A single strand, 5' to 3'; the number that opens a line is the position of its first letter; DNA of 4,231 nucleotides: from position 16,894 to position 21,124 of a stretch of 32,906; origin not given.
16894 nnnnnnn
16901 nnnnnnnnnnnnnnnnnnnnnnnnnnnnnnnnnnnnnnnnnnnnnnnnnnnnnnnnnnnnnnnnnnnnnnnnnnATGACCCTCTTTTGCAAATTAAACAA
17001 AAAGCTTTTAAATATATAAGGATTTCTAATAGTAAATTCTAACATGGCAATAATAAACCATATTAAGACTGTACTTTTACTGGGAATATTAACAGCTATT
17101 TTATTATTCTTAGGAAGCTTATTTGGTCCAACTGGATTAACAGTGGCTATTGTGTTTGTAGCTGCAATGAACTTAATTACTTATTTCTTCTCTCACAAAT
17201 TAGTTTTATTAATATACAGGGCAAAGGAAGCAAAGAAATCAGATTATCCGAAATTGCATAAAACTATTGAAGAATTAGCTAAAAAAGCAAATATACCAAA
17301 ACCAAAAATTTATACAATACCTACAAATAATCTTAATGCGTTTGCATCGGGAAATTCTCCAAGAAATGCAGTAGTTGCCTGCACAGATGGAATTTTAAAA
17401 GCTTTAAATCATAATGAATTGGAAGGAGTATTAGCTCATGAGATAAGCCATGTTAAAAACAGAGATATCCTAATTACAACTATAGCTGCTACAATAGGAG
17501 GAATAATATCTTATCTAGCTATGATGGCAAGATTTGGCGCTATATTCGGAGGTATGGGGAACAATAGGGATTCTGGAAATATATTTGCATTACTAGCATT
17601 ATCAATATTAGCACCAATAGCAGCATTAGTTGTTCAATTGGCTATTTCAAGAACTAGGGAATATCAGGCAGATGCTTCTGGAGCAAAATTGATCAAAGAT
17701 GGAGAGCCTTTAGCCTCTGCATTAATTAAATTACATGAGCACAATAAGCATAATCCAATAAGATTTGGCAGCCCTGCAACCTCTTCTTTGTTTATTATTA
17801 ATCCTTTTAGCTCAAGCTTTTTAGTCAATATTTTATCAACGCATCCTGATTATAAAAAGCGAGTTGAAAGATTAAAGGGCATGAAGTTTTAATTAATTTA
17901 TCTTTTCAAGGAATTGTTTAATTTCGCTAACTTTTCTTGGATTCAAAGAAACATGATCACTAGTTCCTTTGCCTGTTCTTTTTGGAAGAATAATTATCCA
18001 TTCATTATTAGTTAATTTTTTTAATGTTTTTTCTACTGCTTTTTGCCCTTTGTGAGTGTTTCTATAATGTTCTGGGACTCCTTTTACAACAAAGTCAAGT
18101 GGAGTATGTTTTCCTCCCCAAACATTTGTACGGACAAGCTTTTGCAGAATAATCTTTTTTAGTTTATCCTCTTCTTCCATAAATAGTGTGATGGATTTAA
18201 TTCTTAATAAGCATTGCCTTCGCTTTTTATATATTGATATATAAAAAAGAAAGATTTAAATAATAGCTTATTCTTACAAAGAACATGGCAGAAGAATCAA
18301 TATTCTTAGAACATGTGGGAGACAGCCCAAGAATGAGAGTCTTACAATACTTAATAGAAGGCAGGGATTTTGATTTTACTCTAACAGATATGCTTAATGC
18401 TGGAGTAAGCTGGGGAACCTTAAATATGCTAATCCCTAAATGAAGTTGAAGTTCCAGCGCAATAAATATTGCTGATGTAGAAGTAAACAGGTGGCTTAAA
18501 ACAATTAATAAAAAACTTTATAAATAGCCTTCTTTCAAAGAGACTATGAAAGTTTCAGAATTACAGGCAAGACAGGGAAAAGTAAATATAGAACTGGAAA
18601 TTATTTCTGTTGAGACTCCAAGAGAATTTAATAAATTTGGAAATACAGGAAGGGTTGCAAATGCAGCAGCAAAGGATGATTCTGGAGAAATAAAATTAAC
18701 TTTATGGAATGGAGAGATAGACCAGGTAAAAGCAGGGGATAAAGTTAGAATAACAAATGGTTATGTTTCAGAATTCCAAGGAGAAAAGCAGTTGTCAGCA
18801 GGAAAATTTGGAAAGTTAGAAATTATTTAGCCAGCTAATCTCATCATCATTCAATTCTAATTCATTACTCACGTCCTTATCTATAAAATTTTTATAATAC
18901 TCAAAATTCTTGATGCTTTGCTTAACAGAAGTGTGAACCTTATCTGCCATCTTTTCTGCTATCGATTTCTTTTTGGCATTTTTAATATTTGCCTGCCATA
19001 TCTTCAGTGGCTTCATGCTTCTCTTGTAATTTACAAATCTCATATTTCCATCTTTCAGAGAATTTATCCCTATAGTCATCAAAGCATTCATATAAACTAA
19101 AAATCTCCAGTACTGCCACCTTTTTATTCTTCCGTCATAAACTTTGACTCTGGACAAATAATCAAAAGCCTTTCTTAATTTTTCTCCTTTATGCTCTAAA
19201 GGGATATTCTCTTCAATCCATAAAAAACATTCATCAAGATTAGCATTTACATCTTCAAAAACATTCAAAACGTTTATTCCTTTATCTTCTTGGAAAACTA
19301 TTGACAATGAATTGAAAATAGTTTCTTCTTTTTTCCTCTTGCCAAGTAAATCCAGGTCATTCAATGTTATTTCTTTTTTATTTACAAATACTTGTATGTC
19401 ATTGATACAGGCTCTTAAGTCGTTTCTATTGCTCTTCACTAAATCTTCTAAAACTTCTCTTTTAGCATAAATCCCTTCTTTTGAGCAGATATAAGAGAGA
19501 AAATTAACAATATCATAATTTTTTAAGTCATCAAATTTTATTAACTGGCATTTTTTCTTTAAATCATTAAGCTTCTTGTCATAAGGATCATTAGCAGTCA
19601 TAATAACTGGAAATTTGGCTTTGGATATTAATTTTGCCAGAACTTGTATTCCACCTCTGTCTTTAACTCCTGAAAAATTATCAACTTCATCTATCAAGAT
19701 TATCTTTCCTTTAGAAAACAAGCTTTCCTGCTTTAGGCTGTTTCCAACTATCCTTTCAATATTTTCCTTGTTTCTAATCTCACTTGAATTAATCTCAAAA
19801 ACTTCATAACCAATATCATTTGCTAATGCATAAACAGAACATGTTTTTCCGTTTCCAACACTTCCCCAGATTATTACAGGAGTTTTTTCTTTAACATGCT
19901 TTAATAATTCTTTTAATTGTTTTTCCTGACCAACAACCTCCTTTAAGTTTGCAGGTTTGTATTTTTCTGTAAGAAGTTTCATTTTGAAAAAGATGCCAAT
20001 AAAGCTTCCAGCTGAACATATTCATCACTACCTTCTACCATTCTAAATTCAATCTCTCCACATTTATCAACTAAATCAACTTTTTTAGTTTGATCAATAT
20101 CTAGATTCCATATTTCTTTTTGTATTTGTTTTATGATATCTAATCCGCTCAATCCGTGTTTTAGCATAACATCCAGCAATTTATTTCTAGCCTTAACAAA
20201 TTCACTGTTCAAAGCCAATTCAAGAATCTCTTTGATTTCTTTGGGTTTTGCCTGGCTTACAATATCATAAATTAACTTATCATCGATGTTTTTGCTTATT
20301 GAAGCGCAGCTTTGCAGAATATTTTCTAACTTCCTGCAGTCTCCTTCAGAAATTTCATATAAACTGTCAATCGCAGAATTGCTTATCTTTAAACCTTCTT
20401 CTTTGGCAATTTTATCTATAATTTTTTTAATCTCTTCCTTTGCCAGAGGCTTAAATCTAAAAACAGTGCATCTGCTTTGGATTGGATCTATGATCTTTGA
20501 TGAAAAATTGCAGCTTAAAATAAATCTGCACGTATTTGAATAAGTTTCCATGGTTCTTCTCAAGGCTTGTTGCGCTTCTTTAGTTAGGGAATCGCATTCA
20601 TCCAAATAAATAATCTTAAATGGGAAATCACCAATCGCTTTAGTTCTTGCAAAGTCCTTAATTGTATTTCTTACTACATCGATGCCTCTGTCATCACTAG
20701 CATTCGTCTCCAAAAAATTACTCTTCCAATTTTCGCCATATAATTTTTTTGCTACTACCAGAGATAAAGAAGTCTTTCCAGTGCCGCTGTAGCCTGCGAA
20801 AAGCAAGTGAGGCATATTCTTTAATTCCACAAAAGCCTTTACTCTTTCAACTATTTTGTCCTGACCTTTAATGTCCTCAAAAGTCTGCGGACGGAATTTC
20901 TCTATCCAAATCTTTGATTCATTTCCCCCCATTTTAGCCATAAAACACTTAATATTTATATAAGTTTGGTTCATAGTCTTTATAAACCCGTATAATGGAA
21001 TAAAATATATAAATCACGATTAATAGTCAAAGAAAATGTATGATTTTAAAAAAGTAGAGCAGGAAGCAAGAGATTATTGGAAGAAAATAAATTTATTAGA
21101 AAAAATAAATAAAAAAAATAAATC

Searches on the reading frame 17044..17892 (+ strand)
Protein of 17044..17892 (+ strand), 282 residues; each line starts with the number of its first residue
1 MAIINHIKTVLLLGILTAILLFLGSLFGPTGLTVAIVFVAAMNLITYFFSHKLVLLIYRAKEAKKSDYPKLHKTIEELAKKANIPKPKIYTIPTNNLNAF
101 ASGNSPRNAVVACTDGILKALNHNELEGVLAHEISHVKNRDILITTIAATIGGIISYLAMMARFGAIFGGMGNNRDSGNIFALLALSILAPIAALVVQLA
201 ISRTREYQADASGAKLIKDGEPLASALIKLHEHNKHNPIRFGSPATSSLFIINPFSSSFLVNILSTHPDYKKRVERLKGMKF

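Call 7: search_protein_families(library=pfam, proteins=[window:17044-17892:+])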
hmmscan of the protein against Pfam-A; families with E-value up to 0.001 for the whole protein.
window:17044-17892:+ (282 aa): 2 families
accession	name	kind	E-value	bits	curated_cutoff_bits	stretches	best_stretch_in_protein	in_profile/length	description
PF01435.24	Peptidase_M48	-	4.7e-40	137.8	20.3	1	69-280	5-185/186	Peptidase family M48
PF05569.17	Peptidase_M56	-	6.5e-06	26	31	1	37-151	104-218/296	BlaR1 peptidase M56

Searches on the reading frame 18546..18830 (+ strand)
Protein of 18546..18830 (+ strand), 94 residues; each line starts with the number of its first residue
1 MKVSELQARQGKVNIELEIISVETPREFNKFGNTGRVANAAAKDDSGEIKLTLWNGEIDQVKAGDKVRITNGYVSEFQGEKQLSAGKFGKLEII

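Call 10: search_protein_families(library=pfam, proteins=[window:18546-18830:+])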
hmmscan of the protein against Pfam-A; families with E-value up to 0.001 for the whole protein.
window:18546-18830:+ (94 aa): 2 families
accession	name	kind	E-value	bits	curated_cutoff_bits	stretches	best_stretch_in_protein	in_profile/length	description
PF21473.3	Ssb-like_OB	-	3.1e-07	30.9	24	1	28-92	32-96/97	Single-stranded DNA binding protein Ssb-like, OB fold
PF01336.31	tRNA_anti-codon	-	3.4e-07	30.6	27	1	23-88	11-72/75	OB-fold nucleic acid binding domain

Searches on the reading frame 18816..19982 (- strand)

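Call 10: search_protein_families(library=pfam, proteins=[window:18816-19982:-])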
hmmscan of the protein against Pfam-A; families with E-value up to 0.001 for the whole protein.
window:18816-19982:- (388 aa): 5 families
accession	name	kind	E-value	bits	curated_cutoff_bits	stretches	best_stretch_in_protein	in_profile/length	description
PF00004.35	AAA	-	4.2e-13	50.3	21.2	1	36-134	1-112/131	ATPase family associated with various cellular activities (AAA)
PF25361.1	AAA_lid_RFC1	-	1.8e-05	24.6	34.9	1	162-199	8-45/59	RFC1-like, AAA+ ATPase lid domain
PF21328.3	Gp44_lid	-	0.00011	22.6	27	1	164-205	15-57/63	Sliding-clamp-loader large subunit, AAA+ ATPase lid domain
PF01695.23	IstB_IS21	-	0.00011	22.2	24.1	1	20-135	77-197/238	IstB-like ATP binding protein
PF13173.12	AAA_14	-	0.00037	20.9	27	0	34-107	3-78/129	AAA domain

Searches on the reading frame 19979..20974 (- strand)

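Call 10: search_protein_families(library=pfam, proteins=[window:19979-20974:-])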
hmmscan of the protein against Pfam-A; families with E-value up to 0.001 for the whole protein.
window:19979-20974:- (331 aa): 7 families
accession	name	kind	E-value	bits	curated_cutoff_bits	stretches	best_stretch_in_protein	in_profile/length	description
PF08542.16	Rep_fac_C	-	1.1e-22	80.7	23.6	1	243-328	2-88/88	Replication factor C C-terminal domain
PF00004.35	AAA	-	2.2e-14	54.5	21.2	1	57-176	1-130/131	ATPase family associated with various cellular activities (AAA)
PF13177.12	DNA_pol3_delta2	-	1e-09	39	27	1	97-177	82-160/161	DNA polymerase III, delta subunit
PF25361.1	AAA_lid_RFC1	-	1.2e-08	34.7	34.9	1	180-231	2-53/59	RFC1-like, AAA+ ATPase lid domain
PF05496.18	RuvB_N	-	6e-08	33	27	1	28-80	2-59/159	Holliday junction DNA helicase RuvB P-loop domain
PF03215.21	Rad17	-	0.00026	21.4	23.8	0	19-79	5-70/186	Rad17 P-loop domain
PF13238.12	AAA_18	-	0.00062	20.6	29.4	0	58-145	2-66/128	AAA domain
